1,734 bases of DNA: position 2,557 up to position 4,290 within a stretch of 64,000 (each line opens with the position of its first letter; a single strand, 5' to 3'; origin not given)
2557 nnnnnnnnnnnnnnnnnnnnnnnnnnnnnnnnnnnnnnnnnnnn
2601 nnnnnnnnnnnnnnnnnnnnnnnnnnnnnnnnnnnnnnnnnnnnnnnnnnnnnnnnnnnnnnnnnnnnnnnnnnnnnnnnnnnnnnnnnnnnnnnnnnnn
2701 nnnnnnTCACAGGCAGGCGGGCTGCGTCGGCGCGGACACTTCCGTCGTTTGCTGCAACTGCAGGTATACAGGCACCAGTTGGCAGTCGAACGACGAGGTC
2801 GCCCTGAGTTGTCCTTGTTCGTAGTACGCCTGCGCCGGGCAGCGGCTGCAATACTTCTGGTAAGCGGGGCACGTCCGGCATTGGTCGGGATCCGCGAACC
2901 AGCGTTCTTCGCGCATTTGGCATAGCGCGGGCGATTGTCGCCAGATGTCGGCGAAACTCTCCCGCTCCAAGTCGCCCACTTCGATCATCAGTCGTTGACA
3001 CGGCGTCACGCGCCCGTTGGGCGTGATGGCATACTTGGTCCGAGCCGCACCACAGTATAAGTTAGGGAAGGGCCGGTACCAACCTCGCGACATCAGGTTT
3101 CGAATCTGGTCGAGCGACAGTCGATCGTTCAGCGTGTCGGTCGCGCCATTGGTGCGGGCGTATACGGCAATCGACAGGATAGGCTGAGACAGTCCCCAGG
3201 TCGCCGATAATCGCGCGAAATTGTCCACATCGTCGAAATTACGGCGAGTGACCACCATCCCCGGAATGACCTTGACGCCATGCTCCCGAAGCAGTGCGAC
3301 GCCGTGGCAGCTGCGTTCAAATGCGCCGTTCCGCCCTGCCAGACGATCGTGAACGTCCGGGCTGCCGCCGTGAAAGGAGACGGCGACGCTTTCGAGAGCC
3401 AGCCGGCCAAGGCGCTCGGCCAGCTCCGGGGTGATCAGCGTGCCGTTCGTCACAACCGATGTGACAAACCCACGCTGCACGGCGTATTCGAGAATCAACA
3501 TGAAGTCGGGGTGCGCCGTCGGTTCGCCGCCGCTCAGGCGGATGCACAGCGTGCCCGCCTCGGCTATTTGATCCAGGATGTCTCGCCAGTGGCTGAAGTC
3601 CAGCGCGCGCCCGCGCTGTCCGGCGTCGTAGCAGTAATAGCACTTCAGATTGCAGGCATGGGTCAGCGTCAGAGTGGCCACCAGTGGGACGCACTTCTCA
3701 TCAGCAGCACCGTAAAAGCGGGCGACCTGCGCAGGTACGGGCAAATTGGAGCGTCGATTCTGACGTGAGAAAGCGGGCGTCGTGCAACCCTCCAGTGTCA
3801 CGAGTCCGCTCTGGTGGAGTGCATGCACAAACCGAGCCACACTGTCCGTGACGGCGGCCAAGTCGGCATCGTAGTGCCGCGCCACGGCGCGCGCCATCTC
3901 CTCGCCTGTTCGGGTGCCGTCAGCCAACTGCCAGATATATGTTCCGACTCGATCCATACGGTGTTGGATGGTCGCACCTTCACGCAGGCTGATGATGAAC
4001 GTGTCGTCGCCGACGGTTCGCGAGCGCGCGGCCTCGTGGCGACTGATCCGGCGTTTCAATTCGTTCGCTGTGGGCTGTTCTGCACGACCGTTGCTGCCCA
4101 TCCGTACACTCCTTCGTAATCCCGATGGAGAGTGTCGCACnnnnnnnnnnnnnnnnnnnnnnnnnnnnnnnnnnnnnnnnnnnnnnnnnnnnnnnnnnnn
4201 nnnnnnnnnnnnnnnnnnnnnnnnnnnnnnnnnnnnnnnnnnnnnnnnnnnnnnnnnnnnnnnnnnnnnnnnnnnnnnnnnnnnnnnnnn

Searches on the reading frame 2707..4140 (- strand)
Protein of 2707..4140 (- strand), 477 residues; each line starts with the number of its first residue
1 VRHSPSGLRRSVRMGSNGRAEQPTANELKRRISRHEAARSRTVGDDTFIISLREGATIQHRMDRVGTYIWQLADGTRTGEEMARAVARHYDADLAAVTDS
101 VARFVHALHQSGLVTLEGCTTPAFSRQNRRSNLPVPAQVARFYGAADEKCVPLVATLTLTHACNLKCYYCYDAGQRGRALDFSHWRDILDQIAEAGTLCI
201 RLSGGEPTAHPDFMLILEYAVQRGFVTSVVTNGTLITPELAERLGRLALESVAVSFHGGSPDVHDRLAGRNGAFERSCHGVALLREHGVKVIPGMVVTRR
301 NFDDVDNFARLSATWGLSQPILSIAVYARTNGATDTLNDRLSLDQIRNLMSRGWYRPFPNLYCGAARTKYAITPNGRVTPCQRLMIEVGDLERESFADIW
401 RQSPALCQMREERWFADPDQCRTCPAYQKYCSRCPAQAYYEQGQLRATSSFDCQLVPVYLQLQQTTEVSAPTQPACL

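Call 3: search_protein_families(library=pfam, proteins=[window:2707-4140:-])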
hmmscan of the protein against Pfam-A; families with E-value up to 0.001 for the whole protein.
window:2707-4140:- (477 aa): 3 families
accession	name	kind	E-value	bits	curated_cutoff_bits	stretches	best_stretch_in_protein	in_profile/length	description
PF04055.27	Radical_SAM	-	7.6e-28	98.2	29.5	1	159-311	3-165/166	Radical SAM superfamily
PF13186.11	SPASM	-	3.5e-11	43.7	21.5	1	363-425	1-67/67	Iron-sulfur cluster-binding domain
PF05402.18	PqqD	-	1.2e-10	42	23.4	1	59-114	12-67/67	Coenzyme PQQ synthesis protein D (PqqD)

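Call 5: search_protein_families(library=ncbifam, proteins=[window:2707-4140:-], max_evalue=0.01)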
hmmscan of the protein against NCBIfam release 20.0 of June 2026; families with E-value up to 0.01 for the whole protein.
window:2707-4140:- (477 aa): 78 families (the best 25 are shown)
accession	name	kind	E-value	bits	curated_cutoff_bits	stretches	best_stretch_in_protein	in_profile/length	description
TIGR04250.1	SCM_rSAM_ScmE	equivalog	9.5e-42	143.2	400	2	157-313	7-166/358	SynChlorMet cassette radical SAM/SPASM protein ScmE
TIGR02109.1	PQQ_syn_pqqE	equivalog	1.9e-38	132.3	381.35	2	151-314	5-171/358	pyrroloquinoline quinone biosynthesis protein PqqE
TIGR04055.1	rSAM_NirJ2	equivalog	7.5e-37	127.6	500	2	159-318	6-167/326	putative heme d1 biosynthesis radical SAM protein NirJ2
TIGR03962.1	mycofact_rSAM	equivalog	1.1e-35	123.4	265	2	152-324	11-185/339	mycofactocin radical SAM maturase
TIGR04545.1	rSAM_ahbD_hemeb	equivalog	2.4e-35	122.6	500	2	158-317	5-167/339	heme b synthase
TIGR04251.1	SCM_rSAM_ScmF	equivalog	2.6e-31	109.3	400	1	158-318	9-175/353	SynChlorMet cassette radical SAM/SPASM protein ScmF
TIGR04303.1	GeoRSP_rSAM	equivalog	9.6e-31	107.5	400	2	152-319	4-171/325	GeoRSP system radical SAM/SPASM protein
NF045574.1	sacti_mat_StsB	exception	6.9e-30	104.3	625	1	158-312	101-256/466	StsB family radical SAM/SPASM domain sactipeptide maturase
TIGR04053.2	TIGR04053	equivalog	2.9e-29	102.5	395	2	151-314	6-175/366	TIGR04053 family radical SAM/SPASM domain-containing protein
TIGR04051.1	rSAM_NirJ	equivalog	8.4e-28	97.3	515.45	1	157-330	6-181/354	heme d1 biosynthesis radical SAM protein NirJ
TIGR04347.1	pseudo_SAM_Halo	equivalog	2.5e-27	96.1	525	1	148-319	34-206/390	TIGR04347 family pseudo-SAM/SPASM protein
TIGR04546.1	rSAM_ahbC_deAc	equivalog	4.3e-27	94.9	650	1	128-347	20-233/390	12,18-didecarboxysiroheme deacetylase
NF012164.0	AlbA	equivalog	8.2e-25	87.1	850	1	146-310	106-273/442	subtilosin maturase AlbA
NF050035.1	rSAM_WgK_link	exception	8.5e-25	87.5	650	1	151-334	7-191/367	radical SAM/SPASM peptide maturase WgkB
TIGR04403.1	rSAM_skfB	equivalog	4.6e-24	84.9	300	1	141-313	93-265/402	sporulation killing factor system radical SAM maturase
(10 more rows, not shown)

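Call 29: find_homologous_proteins(query=window:2707-4140:-)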
Query window:2707-4140:- (477 aa): 134 proteins with E <= 0.001 among 8000 candidates; the best 120 are listed.
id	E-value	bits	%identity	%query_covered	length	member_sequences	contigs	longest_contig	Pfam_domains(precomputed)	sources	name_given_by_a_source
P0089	0.0e+0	1077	100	97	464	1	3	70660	PF13186.12,PF04055.28,PF05402.19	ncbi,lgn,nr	ncbi:MAG TPA: PqqD family peptide modification chaperone [Anaerolineae bacterium]|nr:PqqD family pep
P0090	1.3e-165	570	55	96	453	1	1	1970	PF13186.12,PF04055.28,PF05402.19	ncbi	-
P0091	2.8e-135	470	50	90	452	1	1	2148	PF13186.12,PF04055.28,PF05402.19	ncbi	-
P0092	8.1e-72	261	34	89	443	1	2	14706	PF13186.12,PF04055.28,PF13353.12,PF05402.19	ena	-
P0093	1.8e-69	253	32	92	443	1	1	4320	PF13186.12,PF04055.28,PF05402.19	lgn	-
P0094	1.3e-42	164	33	68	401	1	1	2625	PF13186.12,PF04055.28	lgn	-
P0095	1.6e-42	164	33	65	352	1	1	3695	PF13186.12,PF04055.28,PF13353.12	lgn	-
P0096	1.8e-41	161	28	70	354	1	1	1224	PF13186.12,PF04055.28,PF13353.12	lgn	-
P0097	2.8e-40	157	32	65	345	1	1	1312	PF13186.12,PF04055.28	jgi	jgi:AdoMet-dependent heme synthase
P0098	7.4e-36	142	30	66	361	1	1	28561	PF13186.12,PF04055.28,PF19238.6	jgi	jgi:AdoMet-dependent heme synthase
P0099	1.3e-35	141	31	64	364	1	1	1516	PF13186.12,PF04055.28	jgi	jgi:AdoMet-dependent heme synthase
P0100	1.6e-34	138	31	67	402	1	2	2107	PF13186.12,PF04055.28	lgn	-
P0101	6.0e-34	136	30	65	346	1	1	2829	PF13186.12,PF04055.28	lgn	-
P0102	5.2e-33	133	27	67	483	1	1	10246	PF13186.12,PF04055.28,PF13353.12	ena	-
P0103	4.4e-32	130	32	64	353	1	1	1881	PF13186.12,PF04055.28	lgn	-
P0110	5.3e-29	120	26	81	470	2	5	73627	PF13186.12,PF04055.28,PF13353.12,PF05402.19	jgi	jgi:radical SAM protein with 4Fe4S-binding SPASM domain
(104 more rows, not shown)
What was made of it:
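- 2707..4140 (-): rSAM1: PqqD(RRE)-radical-SAM-SPASM maturase downstream of peptide A. Calls 3, 5 and 29.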

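Call 30: find_encoding_contigs(protein=P0090, flank=3000, max_places=3)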
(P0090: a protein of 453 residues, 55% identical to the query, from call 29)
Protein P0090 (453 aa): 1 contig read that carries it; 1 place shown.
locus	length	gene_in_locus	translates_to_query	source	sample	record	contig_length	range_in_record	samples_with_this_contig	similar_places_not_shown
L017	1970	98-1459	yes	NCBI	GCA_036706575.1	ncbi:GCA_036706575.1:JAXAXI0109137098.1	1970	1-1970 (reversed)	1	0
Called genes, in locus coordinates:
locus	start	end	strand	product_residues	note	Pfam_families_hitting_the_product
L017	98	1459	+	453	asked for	PF05402:PqqD, PF04055:Radical_SAM, PF13186:SPASM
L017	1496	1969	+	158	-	?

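Call 31: find_encoding_contigs(protein=P0091, flank=3000, max_places=3)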
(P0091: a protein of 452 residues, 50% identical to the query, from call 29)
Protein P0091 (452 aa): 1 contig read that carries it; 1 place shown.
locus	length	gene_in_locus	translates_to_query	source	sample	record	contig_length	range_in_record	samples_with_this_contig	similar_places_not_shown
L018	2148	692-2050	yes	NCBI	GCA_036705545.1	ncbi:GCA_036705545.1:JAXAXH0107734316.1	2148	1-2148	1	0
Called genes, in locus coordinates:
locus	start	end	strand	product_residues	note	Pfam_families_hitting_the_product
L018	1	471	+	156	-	?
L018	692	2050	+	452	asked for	PF05402:PqqD, PF04055:Radical_SAM, PF13186:SPASM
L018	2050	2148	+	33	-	?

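Call 32: find_encoding_contigs(protein=P0092, flank=10000, max_places=3)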
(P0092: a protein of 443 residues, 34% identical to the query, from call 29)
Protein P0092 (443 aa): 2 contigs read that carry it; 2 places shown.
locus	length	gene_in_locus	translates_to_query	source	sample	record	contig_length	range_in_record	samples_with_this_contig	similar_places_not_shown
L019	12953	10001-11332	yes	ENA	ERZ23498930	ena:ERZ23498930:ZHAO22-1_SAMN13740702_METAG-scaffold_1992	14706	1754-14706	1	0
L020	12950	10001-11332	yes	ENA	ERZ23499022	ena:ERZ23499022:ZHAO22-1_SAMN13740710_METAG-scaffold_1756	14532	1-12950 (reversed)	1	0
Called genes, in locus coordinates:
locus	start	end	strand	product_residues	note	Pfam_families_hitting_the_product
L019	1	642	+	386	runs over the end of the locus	PF01022:HTH_5 (faint), PF12802:MarR_2 (faint), PF13404:HTH_AsnC-type (faint), PF13412:HTH_24 (weak)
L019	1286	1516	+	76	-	-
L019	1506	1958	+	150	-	-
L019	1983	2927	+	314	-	PF00005:ABC_tran, PF13304:AAA_21 (faint), PF13732:DrrA1-3_C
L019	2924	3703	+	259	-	PF01061:ABC2_membrane, PF12698:ABC2_membrane_3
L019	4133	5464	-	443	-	PF01523:PmbA_TldD_1st, PF19289:PmbA_TldD_3rd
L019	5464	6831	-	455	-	PF01523:PmbA_TldD_1st, PF19290:PmbA_TldD_2nd, PF19289:PmbA_TldD_3rd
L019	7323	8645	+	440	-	PF05402:PqqD, PF04055:Radical_SAM, PF13353:Fer4_12 (weak), PF13186:SPASM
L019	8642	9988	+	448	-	PF05402:PqqD, PF04055:Radical_SAM, PF13186:SPASM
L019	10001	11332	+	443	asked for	PF05402:PqqD, PF13353:Fer4_12 (weak), PF04055:Radical_SAM, PF13186:SPASM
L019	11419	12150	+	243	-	PF01209:Ubie_methyltran, PF02086:MethyltransfD12 (weak), PF13489:Methyltransf_23, PF13847:Methyltransf_31, PF08241:Methyltransf_11, PF08242:Methyltransf_12, PF13649:Methyltransf_25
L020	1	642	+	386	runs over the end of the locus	PF01047:MarR (weak), PF13404:HTH_AsnC-type (faint), PF13412:HTH_24 (weak)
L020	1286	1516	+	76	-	-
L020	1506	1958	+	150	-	-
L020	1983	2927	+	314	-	PF00005:ABC_tran, PF13304:AAA_21 (faint), PF13732:DrrA1-3_C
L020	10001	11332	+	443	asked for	PF05402:PqqD, PF13353:Fer4_12 (weak), PF04055:Radical_SAM, PF13186:SPASM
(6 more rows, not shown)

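Call 33: find_encoding_contigs(protein=P0093, flank=5000, max_places=3)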
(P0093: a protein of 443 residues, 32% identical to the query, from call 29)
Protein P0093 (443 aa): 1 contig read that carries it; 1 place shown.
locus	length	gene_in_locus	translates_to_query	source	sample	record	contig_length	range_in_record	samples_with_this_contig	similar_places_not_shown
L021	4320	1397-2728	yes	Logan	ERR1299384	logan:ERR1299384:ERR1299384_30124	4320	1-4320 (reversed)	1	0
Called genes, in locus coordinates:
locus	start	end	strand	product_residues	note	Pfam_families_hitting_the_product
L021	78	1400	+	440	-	PF05402:PqqD, PF04055:Radical_SAM, PF13353:Fer4_12 (weak), PF13186:SPASM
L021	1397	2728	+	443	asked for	PF05402:PqqD, PF04055:Radical_SAM, PF13186:SPASM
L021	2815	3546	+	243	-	PF01209:Ubie_methyltran, PF02086:MethyltransfD12 (weak), PF13489:Methyltransf_23, PF13847:Methyltransf_31, PF08241:Methyltransf_11, PF08242:Methyltransf_12, PF13649:Methyltransf_25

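Call 80: find_encoding_contigs(protein=P0110, flank=6000, max_places=5)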
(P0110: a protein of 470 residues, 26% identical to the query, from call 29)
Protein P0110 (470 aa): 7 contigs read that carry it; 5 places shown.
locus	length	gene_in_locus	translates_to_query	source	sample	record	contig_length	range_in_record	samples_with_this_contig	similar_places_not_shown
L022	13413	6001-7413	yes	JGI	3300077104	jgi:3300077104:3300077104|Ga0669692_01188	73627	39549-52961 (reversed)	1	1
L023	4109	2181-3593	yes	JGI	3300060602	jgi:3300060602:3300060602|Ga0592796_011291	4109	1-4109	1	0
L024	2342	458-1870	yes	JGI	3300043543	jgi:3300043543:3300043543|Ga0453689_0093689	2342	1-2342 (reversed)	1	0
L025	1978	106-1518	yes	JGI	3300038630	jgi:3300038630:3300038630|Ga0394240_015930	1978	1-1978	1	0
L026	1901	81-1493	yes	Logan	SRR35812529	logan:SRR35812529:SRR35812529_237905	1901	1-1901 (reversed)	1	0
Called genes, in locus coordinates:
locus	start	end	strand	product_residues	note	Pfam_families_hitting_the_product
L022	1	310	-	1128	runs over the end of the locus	PF12831:FAD_oxidored, PF14691:Fer4_20, PF07992:Pyr_redox_2, PF13450:NAD_binding_8, PF13738:Pyr_redox_3, PF13237:Fer4_10, PF14697:Fer4_21, PF12838:Fer4_7, +20 more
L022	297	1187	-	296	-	PF02754:CCG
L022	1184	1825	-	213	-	PF13183:Fer4_8, PF13187:Fer4_9, PF13534:Fer4_17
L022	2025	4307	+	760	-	PF00390:malic, PF03949:Malic_M, PF01515:PTA_PTB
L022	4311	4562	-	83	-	PF10130:PIN_2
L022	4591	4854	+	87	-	-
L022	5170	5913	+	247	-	PF00027:cNMP_binding, PF13545:HTH_Crp_2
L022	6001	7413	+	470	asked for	PF05402:PqqD, PF13353:Fer4_12, PF04055:Radical_SAM, PF13186:SPASM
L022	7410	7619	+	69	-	-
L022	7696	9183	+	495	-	PF22842:Pel9A-like_beta_helix (faint), PF05048:NosD, PF13229:Beta_helix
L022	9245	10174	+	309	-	PF00005:ABC_tran, PF02463:SMC_N (faint), PF13304:AAA_21, PF13732:DrrA1-3_C (weak)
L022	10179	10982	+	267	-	PF01061:ABC2_membrane, PF12698:ABC2_membrane_3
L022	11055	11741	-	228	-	PF03824:NicO, PF13386:DsbD_2 (faint)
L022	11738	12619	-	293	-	PF02548:Pantoate_transf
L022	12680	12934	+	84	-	PF15919:HicB_lk_antitox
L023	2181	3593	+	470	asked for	PF05402:PqqD, PF13353:Fer4_12, PF04055:Radical_SAM, PF13186:SPASM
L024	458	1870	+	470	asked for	PF05402:PqqD, PF13353:Fer4_12, PF04055:Radical_SAM, PF13186:SPASM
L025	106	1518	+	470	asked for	PF05402:PqqD, PF13353:Fer4_12, PF04055:Radical_SAM, PF13186:SPASM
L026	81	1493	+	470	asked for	PF05402:PqqD, PF13353:Fer4_12, PF04055:Radical_SAM, PF13186:SPASM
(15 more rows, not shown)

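Call 84: search_protein_families(library=ncbifam, proteins=[L019:7323-8645:+, L019:8642-9988:+], max_evalue=0.00001)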
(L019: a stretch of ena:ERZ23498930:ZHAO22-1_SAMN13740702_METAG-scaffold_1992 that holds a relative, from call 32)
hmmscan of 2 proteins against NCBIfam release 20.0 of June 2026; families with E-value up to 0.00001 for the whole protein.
L019:7323-8645:+ (440 aa): 71 families (the best 25 are shown)
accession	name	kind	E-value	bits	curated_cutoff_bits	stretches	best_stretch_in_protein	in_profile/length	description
TIGR04545.1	rSAM_ahbD_hemeb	equivalog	4.4e-39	134.9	500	2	130-295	5-167/339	heme b synthase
TIGR04055.1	rSAM_NirJ2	equivalog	3.6e-35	122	500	2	131-294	6-165/326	putative heme d1 biosynthesis radical SAM protein NirJ2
TIGR04053.2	TIGR04053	equivalog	3.7e-32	112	395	1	122-295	5-178/366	TIGR04053 family radical SAM/SPASM domain-containing protein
NF045574.1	sacti_mat_StsB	exception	4.2e-32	111.6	625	2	126-286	97-252/466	StsB family radical SAM/SPASM domain sactipeptide maturase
NF050035.1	rSAM_WgK_link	exception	1.5e-30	106.4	650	1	120-306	4-187/367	radical SAM/SPASM peptide maturase WgkB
TIGR04251.1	SCM_rSAM_ScmF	equivalog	1.7e-30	106.6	400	1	126-295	5-174/353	SynChlorMet cassette radical SAM/SPASM protein ScmF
TIGR03962.1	mycofact_rSAM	equivalog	7.9e-29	100.9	265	1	123-294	10-177/339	mycofactocin radical SAM maturase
TIGR04051.1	rSAM_NirJ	equivalog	1.8e-26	92.9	515.45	1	129-282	6-155/354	heme d1 biosynthesis radical SAM protein NirJ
TIGR04250.1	SCM_rSAM_ScmE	equivalog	6.6e-26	91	400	1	126-296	4-172/358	SynChlorMet cassette radical SAM/SPASM protein ScmE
TIGR04054.1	rSAM_NirJ1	equivalog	6e-25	87.7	650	1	122-282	34-189/387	putative heme d1 biosynthesis radical SAM protein NirJ1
TIGR04340.1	rSAM_ACGX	hypoth_equivalog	1.4e-24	87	400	2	339-422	253-333/341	radical SAM/SPASM domain protein, ACGX system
TIGR04546.1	rSAM_ahbC_deAc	equivalog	2.9e-24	85.6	650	1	127-284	41-194/390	12,18-didecarboxysiroheme deacetylase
TIGR04347.1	pseudo_SAM_Halo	equivalog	4.2e-23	82.3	525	1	124-295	38-204/390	TIGR04347 family pseudo-SAM/SPASM protein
NF012164.0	AlbA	equivalog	1.3e-22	79.8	850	1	45-294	48-279/442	subtilosin maturase AlbA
TIGR04303.1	GeoRSP_rSAM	equivalog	6.4e-22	78.5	400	1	123-292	3-166/325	GeoRSP system radical SAM/SPASM protein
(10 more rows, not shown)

L019:8642-9988:+ (448 aa): 76 families (the best 25 are shown)
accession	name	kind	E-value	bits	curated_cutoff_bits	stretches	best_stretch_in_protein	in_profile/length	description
TIGR04545.1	rSAM_ahbD_hemeb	equivalog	1e-47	163.3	500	2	140-301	3-168/339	heme b synthase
TIGR04055.1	rSAM_NirJ2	equivalog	4.6e-41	141.4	500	2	142-300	5-166/326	putative heme d1 biosynthesis radical SAM protein NirJ2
NF045574.1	sacti_mat_StsB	exception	4.4e-35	121.4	625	1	140-300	99-261/466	StsB family radical SAM/SPASM domain sactipeptide maturase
TIGR03962.1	mycofact_rSAM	equivalog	7.7e-33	114.1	265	1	135-300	10-178/339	mycofactocin radical SAM maturase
TIGR04051.1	rSAM_NirJ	equivalog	1.6e-32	112.8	515.45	1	142-298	7-166/354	heme d1 biosynthesis radical SAM protein NirJ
TIGR04054.1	rSAM_NirJ1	equivalog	8e-31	107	650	1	130-297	30-199/387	putative heme d1 biosynthesis radical SAM protein NirJ1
NF050035.1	rSAM_WgK_link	exception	8.1e-30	104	650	2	134-309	6-185/367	radical SAM/SPASM peptide maturase WgkB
TIGR04053.2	TIGR04053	equivalog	3.3e-29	102.2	395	1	136-300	7-178/366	TIGR04053 family radical SAM/SPASM domain-containing protein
TIGR04546.1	rSAM_ahbC_deAc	equivalog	9.2e-29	100.4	650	1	139-300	41-205/390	12,18-didecarboxysiroheme deacetylase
TIGR04250.1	SCM_rSAM_ScmE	equivalog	2e-28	99.3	400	1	136-294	2-164/358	SynChlorMet cassette radical SAM/SPASM protein ScmE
TIGR04347.1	pseudo_SAM_Halo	equivalog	1.4e-26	93.7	525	1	129-300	31-204/390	TIGR04347 family pseudo-SAM/SPASM protein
TIGR04251.1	SCM_rSAM_ScmF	equivalog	1e-24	87.6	400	1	142-314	9-188/353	SynChlorMet cassette radical SAM/SPASM protein ScmF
NF012164.0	AlbA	equivalog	1.2e-24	86.6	850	1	128-300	104-280/442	subtilosin maturase AlbA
TIGR03961.1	rSAM_PTO1314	hypoth_equivalog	7.9e-24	84.6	306.05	1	132-301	18-184/332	PTO1314 family radical SAM protein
TIGR04303.1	GeoRSP_rSAM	equivalog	5.9e-23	81.9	400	1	135-301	3-170/325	GeoRSP system radical SAM/SPASM protein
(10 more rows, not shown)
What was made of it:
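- All matches to named thioether synthases fall far below the curated cut-offs (calls 5, 84).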
